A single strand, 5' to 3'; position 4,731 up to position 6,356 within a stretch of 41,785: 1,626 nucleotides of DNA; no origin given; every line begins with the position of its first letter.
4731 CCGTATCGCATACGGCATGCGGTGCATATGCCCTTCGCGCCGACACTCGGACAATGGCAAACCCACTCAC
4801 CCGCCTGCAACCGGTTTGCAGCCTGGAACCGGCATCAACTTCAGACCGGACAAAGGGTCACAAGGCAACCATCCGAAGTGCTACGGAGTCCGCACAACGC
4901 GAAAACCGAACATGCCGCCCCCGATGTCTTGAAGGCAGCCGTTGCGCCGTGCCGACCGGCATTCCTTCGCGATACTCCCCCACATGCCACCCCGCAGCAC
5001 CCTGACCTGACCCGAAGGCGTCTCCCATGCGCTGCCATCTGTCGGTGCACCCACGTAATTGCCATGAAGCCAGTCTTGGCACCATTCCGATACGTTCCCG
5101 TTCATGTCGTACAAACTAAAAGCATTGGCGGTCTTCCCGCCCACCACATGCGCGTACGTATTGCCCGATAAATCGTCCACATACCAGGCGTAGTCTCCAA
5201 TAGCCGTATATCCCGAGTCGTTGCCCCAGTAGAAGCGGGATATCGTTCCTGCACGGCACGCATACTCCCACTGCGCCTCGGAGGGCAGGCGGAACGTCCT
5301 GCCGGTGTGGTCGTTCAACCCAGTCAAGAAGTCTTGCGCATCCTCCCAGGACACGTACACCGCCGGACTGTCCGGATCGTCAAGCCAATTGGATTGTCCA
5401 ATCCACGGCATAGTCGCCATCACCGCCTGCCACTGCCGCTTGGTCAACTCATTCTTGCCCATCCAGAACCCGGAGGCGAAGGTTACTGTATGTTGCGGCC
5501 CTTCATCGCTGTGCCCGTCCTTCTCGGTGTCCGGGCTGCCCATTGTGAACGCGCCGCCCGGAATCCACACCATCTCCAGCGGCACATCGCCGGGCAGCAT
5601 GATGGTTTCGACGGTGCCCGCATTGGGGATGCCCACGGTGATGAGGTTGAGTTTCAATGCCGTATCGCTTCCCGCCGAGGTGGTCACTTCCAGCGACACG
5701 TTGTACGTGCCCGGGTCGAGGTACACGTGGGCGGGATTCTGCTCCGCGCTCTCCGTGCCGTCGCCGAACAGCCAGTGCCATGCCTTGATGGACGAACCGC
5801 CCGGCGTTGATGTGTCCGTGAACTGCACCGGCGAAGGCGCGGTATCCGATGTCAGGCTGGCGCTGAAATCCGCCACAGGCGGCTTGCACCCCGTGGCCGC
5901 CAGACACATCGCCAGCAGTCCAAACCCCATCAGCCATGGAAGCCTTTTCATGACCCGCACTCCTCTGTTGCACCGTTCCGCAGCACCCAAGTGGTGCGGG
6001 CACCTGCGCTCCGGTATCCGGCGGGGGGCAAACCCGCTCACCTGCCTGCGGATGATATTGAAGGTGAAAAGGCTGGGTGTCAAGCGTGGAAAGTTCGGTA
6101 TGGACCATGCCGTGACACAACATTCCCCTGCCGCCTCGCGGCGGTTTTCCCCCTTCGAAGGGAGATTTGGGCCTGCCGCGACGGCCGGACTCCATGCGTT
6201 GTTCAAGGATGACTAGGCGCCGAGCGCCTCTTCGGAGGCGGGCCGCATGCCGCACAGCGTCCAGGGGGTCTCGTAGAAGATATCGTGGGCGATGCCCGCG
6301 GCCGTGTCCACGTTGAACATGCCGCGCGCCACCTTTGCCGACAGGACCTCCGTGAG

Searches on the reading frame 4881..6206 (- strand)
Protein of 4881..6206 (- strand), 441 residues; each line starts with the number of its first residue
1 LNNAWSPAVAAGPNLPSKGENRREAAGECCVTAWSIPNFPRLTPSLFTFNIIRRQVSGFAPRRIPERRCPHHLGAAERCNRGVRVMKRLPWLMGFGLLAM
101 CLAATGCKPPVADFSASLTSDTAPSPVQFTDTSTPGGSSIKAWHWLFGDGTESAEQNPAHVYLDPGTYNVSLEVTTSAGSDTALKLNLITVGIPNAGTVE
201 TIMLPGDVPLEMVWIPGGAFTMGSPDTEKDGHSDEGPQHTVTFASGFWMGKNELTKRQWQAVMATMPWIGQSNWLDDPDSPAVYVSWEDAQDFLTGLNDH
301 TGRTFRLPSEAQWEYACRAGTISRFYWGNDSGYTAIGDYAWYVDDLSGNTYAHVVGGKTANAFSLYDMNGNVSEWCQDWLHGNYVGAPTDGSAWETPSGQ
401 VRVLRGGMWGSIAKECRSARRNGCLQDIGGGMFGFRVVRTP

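Call 52: search_protein_families(library=pfam, proteins=[window:4881-6206:-], max_evalue=0.00001)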
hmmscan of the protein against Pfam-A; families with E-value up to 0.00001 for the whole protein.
window:4881-6206:- (441 aa): 3 families
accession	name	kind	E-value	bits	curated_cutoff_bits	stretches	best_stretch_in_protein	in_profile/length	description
PF03781.23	FGE-sulfatase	-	2.2e-48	165.6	23.3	1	211-439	4-255/255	Sulfatase-modifying factor enzyme 1-like domain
PF18911.6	PKD_4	-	9e-17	61.3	27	1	108-185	2-79/85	PKD domain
PF00801.26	PKD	-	1.8e-10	41.1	23.5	1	122-183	12-74/80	PKD domain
